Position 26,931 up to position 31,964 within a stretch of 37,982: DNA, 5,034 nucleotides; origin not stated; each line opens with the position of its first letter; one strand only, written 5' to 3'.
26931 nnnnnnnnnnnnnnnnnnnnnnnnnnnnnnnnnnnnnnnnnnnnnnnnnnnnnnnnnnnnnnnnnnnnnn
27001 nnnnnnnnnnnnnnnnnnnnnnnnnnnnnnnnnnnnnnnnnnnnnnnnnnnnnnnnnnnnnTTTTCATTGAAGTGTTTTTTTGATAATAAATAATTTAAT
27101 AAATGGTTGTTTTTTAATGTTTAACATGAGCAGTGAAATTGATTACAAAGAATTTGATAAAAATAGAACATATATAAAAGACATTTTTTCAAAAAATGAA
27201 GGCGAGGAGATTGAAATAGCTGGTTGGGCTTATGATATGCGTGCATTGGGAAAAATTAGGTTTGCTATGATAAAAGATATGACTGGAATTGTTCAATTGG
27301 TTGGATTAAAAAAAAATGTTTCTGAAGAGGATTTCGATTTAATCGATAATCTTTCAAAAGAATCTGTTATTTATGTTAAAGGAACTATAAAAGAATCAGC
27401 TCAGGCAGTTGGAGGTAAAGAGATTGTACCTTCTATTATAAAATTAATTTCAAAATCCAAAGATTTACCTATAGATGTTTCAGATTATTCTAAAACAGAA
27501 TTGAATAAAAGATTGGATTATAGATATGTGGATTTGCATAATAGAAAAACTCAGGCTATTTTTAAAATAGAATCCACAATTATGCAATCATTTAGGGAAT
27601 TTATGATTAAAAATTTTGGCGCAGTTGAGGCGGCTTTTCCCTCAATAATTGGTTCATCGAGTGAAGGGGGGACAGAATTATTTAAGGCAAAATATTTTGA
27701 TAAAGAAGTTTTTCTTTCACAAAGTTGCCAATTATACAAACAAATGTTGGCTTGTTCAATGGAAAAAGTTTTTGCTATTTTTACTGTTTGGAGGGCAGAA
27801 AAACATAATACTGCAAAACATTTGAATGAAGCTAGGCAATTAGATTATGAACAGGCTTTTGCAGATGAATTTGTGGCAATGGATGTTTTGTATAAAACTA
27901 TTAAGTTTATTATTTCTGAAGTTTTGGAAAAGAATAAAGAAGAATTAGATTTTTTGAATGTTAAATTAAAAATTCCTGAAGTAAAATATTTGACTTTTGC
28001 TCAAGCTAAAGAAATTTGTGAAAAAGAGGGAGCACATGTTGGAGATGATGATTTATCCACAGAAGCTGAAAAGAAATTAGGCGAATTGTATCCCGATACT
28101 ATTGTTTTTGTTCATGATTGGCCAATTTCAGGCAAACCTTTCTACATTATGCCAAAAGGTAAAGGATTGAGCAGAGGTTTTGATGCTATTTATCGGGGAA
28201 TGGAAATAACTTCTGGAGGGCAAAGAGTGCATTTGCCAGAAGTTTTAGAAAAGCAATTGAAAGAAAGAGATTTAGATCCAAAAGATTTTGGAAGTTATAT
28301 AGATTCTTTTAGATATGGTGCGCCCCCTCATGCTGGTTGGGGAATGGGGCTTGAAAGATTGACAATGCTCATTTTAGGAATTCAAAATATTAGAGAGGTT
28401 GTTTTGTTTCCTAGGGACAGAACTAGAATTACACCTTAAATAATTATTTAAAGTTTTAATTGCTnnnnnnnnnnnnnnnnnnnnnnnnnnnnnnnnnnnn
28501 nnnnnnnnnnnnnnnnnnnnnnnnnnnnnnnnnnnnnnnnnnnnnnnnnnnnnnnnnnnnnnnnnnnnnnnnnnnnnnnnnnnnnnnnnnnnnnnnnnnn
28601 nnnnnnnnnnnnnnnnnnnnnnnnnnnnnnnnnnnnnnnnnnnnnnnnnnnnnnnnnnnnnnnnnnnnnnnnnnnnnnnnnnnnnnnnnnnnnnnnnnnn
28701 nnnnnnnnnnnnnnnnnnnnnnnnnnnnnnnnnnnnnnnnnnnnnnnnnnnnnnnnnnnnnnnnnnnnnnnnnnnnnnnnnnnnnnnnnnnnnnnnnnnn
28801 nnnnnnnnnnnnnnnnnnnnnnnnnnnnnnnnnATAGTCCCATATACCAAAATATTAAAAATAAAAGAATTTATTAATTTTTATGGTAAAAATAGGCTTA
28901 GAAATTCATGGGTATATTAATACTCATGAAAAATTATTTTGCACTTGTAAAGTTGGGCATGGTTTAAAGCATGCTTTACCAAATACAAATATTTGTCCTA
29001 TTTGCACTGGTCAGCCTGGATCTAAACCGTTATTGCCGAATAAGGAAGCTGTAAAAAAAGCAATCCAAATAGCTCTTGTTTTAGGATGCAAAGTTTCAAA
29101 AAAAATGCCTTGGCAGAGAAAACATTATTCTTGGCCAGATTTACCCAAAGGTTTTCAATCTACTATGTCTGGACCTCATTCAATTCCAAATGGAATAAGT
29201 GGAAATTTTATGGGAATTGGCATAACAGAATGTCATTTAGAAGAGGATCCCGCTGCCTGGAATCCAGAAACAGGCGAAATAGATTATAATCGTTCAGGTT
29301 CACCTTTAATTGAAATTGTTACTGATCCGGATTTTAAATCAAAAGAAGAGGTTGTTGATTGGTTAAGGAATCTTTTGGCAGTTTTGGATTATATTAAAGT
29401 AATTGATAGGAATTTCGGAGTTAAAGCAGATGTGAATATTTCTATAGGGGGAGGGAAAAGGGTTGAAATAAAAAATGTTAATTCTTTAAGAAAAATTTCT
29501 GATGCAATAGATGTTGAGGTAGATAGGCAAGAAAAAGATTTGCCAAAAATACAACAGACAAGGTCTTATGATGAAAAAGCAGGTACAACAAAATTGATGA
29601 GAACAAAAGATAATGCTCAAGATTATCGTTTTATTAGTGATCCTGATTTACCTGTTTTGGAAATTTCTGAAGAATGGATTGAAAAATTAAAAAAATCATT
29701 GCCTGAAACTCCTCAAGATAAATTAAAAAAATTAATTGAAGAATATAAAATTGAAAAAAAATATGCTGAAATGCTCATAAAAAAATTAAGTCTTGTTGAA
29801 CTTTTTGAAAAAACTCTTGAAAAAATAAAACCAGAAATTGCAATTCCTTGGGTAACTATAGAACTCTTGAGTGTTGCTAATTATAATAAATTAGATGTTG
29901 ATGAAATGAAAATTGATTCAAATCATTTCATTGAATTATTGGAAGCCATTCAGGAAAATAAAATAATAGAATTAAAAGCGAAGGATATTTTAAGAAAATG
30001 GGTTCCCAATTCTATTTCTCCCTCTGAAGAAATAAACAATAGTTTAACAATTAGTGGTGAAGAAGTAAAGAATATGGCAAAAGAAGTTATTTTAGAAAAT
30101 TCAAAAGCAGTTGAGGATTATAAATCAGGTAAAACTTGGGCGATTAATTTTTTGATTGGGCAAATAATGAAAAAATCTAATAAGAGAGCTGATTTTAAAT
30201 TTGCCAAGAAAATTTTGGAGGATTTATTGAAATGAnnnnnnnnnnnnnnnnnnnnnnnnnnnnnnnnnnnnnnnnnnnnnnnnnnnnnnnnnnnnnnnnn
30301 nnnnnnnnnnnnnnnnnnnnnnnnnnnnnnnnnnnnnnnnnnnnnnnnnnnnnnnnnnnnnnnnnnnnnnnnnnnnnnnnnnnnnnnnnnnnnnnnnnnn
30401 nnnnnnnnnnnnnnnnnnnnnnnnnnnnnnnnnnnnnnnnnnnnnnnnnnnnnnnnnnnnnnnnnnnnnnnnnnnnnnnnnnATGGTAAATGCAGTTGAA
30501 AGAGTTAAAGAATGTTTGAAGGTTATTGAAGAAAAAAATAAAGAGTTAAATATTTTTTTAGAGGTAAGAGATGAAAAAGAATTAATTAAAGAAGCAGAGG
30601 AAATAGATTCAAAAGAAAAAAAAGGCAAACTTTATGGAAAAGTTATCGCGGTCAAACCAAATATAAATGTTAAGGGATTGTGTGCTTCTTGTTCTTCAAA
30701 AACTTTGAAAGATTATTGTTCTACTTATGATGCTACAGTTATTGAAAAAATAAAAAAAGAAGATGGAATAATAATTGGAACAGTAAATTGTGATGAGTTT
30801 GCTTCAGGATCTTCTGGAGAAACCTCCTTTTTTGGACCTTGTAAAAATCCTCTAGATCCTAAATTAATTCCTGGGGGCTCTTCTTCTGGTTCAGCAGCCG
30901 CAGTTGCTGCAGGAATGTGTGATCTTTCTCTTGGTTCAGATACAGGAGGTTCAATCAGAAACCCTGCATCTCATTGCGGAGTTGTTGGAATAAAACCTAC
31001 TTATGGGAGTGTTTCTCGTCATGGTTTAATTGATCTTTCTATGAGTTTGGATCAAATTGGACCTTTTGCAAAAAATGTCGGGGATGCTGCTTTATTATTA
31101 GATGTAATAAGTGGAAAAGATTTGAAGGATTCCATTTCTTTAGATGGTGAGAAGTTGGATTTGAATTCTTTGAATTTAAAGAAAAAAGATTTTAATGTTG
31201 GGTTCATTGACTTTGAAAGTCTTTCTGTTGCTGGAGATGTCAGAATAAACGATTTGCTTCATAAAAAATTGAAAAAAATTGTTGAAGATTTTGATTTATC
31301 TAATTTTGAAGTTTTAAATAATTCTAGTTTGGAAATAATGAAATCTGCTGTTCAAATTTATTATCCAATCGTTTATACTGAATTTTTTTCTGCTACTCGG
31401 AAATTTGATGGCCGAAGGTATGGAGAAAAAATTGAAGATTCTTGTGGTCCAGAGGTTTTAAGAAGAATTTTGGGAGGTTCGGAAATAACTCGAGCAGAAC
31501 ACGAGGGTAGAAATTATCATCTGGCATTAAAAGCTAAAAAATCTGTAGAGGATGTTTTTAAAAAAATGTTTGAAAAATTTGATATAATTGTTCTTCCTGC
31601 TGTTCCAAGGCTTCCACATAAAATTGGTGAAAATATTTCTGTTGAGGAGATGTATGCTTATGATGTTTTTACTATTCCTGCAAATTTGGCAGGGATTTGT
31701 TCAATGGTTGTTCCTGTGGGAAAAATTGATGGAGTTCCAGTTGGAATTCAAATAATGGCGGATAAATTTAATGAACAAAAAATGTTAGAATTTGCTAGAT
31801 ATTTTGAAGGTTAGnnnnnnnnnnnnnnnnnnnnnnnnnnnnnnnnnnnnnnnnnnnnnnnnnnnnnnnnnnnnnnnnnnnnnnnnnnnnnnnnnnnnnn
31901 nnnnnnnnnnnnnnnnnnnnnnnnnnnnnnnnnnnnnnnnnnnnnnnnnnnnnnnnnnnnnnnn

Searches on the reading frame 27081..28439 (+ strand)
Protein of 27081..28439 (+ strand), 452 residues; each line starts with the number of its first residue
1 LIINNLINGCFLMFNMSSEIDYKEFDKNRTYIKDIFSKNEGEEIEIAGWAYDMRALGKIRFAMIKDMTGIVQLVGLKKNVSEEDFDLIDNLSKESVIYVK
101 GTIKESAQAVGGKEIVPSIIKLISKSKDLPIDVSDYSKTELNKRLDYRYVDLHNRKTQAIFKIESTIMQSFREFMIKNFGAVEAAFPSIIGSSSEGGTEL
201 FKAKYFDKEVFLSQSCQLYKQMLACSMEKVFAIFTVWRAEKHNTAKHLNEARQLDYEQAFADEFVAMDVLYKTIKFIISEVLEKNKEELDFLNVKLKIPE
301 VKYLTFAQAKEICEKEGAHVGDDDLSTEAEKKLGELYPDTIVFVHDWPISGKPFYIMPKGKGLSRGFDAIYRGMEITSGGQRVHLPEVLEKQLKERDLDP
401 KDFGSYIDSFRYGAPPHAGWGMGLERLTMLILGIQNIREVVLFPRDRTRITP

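Call 48: search_protein_families(library=pfam, proteins=[window:27081-28439:+], max_evalue=0.001)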
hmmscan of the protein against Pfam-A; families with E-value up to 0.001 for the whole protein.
window:27081-28439:+ (452 aa): 3 families
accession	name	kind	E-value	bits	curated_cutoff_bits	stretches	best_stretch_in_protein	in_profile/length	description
PF00152.25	tRNA-synt_2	-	6.4e-70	236.1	25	1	142-446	3-307/308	tRNA synthetases class II (D, K and N)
PF01336.31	tRNA_anti-codon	-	1.4e-10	41.4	27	1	45-117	2-69/75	OB-fold nucleic acid binding domain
PF01409.25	tRNA-synt_2d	-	6.9e-07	29.4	19.8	1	418-441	213-236/246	tRNA synthetases class II core domain (F)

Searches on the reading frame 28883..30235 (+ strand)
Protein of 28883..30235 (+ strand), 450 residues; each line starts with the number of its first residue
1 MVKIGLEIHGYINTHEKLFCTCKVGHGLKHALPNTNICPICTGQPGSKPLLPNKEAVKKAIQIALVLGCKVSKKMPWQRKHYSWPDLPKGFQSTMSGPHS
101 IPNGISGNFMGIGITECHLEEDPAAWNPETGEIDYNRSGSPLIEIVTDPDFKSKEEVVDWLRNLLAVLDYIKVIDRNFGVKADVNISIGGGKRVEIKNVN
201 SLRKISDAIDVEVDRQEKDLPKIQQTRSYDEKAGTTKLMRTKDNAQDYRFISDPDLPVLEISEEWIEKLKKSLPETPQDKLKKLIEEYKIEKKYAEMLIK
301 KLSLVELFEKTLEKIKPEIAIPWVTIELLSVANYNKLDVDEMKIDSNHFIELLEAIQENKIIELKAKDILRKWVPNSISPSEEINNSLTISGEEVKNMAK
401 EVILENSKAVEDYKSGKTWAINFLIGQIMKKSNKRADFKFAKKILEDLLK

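Call 49: search_protein_families(library=pfam, proteins=[window:28883-30235:+], max_evalue=0.001)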
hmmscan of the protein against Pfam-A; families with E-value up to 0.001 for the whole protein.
window:28883-30235:+ (450 aa): 2 families
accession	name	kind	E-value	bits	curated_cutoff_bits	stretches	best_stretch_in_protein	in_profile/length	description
PF02934.20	GatB_N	-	1.3e-78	264.4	23.4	1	2-267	1-277/277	GatB/GatE catalytic domain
PF02637.23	GatB_Yqey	-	1.9e-27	96.4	27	1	307-449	2-148/148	GatB domain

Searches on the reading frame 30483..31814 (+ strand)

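Call 49: search_protein_families(library=pfam, proteins=[window:30483-31814:+], max_evalue=0.001)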
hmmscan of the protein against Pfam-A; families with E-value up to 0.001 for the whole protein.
window:30483-31814:+ (443 aa): 1 family
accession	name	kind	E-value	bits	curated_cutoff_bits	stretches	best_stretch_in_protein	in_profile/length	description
PF01425.27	Amidase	-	2.7e-112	376.5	27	1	8-435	3-445/445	Amidase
